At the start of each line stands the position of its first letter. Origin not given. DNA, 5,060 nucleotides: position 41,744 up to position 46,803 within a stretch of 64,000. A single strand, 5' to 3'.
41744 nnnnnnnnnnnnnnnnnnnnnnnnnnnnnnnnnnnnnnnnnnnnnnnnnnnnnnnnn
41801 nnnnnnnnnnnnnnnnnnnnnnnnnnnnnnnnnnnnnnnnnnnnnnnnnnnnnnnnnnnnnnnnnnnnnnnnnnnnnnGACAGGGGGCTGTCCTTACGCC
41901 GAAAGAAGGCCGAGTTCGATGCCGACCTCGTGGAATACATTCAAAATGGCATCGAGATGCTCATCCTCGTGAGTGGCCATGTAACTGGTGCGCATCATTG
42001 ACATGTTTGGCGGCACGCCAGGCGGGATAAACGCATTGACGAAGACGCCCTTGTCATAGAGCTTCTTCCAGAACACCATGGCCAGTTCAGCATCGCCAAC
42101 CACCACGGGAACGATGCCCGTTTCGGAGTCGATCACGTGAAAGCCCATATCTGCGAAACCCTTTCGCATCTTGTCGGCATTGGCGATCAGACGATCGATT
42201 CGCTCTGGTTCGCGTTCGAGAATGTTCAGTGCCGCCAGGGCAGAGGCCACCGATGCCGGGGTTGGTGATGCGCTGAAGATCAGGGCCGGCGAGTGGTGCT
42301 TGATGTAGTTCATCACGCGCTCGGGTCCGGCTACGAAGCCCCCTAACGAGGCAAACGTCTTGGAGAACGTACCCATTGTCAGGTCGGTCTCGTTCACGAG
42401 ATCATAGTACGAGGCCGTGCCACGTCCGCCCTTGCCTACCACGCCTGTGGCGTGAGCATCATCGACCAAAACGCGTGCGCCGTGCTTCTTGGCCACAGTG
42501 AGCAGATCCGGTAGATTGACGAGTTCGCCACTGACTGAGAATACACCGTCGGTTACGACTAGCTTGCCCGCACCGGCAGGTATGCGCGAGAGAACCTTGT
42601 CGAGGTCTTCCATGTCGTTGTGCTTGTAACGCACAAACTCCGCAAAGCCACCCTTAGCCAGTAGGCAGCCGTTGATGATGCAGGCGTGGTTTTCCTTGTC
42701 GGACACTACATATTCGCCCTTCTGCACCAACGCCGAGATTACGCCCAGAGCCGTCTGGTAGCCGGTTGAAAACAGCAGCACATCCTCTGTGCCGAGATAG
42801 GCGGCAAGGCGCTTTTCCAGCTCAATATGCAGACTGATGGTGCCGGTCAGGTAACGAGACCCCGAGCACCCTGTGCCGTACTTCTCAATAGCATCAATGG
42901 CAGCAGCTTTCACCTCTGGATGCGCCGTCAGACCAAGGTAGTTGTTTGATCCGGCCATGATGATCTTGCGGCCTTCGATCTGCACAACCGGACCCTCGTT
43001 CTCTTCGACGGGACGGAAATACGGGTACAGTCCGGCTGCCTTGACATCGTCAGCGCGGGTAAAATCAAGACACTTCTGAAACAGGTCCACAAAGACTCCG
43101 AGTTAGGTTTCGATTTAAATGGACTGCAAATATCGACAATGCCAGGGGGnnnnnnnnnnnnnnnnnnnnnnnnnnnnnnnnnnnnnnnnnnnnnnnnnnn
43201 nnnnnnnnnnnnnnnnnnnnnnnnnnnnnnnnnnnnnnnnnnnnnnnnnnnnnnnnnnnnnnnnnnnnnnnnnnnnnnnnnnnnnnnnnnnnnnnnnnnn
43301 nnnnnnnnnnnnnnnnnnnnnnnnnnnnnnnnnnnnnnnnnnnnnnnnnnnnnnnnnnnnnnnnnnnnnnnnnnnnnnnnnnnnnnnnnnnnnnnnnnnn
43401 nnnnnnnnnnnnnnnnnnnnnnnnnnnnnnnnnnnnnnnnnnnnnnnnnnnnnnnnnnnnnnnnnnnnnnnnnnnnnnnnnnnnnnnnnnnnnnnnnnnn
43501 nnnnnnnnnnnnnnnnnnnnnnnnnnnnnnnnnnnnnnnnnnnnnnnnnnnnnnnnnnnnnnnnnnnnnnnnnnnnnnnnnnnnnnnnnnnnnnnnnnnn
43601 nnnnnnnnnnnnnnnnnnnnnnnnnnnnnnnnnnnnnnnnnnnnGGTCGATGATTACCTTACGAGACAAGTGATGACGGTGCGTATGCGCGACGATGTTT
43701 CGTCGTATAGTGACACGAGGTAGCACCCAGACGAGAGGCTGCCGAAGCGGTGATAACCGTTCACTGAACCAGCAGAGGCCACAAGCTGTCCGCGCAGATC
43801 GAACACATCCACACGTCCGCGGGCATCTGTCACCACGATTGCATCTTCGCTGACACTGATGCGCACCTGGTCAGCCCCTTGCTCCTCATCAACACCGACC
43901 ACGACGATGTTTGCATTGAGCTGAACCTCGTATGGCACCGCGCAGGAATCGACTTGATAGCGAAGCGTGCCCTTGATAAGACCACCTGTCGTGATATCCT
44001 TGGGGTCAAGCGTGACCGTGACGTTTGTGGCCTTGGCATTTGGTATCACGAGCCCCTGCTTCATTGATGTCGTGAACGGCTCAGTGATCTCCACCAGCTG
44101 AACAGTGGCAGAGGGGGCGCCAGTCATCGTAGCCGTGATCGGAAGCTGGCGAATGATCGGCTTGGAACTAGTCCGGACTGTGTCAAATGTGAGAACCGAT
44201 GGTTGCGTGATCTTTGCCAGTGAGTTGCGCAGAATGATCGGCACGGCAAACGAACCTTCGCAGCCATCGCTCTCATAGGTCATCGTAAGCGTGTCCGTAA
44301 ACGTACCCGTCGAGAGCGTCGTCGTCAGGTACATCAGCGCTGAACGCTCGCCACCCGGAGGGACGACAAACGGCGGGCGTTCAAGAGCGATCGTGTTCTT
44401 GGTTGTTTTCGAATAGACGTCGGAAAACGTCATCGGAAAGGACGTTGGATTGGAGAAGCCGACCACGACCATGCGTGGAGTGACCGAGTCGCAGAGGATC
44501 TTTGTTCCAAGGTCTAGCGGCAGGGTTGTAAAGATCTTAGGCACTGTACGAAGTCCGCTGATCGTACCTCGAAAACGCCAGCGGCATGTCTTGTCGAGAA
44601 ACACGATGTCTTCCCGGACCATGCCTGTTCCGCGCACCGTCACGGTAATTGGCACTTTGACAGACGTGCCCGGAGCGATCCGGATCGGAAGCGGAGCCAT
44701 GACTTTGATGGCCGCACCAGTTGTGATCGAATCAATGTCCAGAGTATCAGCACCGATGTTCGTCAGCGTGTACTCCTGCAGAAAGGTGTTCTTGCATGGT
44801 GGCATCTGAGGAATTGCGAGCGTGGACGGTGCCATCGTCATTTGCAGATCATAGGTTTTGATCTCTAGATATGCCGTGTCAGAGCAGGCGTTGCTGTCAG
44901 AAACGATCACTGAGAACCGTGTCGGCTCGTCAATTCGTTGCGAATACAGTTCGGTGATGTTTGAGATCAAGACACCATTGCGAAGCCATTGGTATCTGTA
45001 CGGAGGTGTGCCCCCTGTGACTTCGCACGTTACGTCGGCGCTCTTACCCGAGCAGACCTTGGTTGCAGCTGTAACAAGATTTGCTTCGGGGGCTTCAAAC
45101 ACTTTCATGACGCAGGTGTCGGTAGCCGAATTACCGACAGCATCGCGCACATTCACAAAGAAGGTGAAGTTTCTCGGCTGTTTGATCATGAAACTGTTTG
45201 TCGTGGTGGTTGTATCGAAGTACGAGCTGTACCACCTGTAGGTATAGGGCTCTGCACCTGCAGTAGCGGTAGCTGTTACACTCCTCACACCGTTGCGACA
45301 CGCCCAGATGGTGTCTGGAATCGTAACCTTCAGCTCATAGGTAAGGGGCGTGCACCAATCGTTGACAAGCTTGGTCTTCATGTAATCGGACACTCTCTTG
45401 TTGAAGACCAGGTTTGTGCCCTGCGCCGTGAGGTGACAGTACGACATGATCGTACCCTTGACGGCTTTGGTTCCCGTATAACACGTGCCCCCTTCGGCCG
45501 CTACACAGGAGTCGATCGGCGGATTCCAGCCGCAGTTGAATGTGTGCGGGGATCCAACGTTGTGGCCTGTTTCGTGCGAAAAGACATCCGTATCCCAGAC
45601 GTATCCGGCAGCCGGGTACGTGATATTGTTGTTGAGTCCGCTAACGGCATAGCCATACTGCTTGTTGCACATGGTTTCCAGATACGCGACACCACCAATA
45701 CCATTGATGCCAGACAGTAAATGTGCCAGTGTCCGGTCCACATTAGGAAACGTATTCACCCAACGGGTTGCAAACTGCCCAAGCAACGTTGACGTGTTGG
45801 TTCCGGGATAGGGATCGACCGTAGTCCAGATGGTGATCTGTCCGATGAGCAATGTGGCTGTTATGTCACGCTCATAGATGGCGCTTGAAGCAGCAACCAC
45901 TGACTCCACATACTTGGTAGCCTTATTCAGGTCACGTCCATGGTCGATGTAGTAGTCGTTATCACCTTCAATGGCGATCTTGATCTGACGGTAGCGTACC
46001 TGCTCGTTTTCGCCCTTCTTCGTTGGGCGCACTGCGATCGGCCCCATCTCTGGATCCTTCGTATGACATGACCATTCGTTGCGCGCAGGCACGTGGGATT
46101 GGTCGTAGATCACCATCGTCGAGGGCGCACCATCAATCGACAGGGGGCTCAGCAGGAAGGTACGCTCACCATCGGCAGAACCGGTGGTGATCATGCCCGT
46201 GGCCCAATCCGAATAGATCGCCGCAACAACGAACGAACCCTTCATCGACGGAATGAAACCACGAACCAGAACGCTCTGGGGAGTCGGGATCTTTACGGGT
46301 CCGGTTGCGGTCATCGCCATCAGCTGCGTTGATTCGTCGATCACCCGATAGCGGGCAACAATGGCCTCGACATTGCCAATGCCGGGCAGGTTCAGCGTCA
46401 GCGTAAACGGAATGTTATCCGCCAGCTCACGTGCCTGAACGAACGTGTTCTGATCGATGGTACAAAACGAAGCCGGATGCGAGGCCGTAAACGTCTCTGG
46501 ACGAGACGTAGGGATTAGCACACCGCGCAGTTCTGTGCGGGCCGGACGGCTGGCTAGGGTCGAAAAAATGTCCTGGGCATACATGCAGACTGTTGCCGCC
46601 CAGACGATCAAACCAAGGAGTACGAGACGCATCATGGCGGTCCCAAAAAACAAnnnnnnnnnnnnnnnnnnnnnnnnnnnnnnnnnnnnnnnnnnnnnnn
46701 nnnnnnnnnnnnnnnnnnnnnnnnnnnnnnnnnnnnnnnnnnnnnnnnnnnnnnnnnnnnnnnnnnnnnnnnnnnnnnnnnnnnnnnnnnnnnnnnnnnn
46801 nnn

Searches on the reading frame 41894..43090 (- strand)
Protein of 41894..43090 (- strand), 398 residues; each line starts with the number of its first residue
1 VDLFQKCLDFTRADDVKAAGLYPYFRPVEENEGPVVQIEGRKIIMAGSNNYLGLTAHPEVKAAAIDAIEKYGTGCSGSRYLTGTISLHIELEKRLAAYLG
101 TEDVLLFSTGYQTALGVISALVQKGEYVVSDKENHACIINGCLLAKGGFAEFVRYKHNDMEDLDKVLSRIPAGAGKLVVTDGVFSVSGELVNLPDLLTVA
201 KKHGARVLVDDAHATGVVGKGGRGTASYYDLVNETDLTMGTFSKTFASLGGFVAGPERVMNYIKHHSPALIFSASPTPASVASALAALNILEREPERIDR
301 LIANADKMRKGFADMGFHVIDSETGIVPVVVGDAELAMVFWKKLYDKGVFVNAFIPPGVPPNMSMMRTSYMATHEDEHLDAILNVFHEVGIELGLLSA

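Call 84: search_protein_families(library=pfam, proteins=[window:41894-43090:-], max_evalue=0.0001)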
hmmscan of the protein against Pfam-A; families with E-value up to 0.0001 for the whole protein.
window:41894-43090:- (398 aa): 3 families
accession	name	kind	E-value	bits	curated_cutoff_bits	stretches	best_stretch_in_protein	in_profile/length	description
PF00155.27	Aminotran_1_2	-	5.9e-57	193.9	19.7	1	44-384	4-359/361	Aminotransferase class I and II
PF01053.26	Cys_Met_Meta_PP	-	6.3e-07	28.7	27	1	89-218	55-181/381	Cys/Met metabolism PLP-dependent enzyme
PF01212.27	Beta_elim_lyase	-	4.5e-05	23.4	27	1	90-318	36-271/288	Beta-eliminating lyase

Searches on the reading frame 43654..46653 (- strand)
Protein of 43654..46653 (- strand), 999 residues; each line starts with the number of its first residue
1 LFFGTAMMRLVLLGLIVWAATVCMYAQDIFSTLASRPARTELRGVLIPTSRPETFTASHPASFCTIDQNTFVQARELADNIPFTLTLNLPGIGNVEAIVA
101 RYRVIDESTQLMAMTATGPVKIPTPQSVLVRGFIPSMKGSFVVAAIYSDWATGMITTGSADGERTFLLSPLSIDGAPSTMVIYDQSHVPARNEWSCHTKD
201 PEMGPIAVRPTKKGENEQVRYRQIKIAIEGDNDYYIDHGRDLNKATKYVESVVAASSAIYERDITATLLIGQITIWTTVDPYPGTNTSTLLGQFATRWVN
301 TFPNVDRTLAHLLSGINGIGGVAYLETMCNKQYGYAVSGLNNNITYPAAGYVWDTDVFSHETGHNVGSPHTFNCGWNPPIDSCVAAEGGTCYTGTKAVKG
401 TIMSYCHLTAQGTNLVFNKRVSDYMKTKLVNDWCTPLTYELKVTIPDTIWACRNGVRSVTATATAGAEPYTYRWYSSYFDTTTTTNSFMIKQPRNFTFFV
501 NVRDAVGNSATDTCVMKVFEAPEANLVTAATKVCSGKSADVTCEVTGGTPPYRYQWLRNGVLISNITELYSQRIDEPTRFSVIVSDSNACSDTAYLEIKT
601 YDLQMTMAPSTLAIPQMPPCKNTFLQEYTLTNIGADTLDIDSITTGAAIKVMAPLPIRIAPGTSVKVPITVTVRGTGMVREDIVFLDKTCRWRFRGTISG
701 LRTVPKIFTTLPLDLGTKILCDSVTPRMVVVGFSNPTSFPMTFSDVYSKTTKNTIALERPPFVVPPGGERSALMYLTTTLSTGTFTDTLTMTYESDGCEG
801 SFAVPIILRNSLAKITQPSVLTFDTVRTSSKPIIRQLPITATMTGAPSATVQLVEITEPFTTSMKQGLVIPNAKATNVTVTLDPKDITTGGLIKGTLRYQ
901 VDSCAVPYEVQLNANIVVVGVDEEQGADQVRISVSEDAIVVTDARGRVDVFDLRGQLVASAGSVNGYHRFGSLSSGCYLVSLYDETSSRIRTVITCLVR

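Call 84: search_protein_families(library=pfam, proteins=[window:43654-46653:-], max_evalue=0.0001)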
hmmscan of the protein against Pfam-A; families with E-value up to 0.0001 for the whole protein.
window:43654-46653:- (999 aa): 8 families
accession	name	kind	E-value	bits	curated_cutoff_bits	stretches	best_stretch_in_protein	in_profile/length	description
PF13688.12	Reprolysin_5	-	9.7e-23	81.9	27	1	222-406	3-187/196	Metallo-peptidase family M12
PF13582.12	Reprolysin_3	-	2.9e-16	60.6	22.4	1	247-371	2-123/123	Metallo-peptidase family M12B Reprolysin-like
PF13583.11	Reprolysin_4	-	6.2e-12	46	22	1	223-414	4-183/203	Metallo-peptidase family M12B Reprolysin-like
PF01421.25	Reprolysin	-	8.5e-10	39.4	20.8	1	224-407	3-186/200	Reprolysin (M12B) family zinc metalloprotease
PF13574.12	Reprolysin_2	-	2.3e-09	37.9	27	1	246-406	5-173/195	Metallo-peptidase family M12B Reprolysin-like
PF13573.12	SprB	-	6.4e-07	29.3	28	0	541-559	17-35/37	SprB repeat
PF22544.2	HYDIN_VesB_CFA65-like_Ig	-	3.3e-06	27.7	25.5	0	621-685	18-84/100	HYDIN/CFA65/VesB-like, Ig-like domain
PF13927.12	Ig_3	-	9.5e-06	26.5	30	0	531-565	11-44/78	Immunoglobulin domain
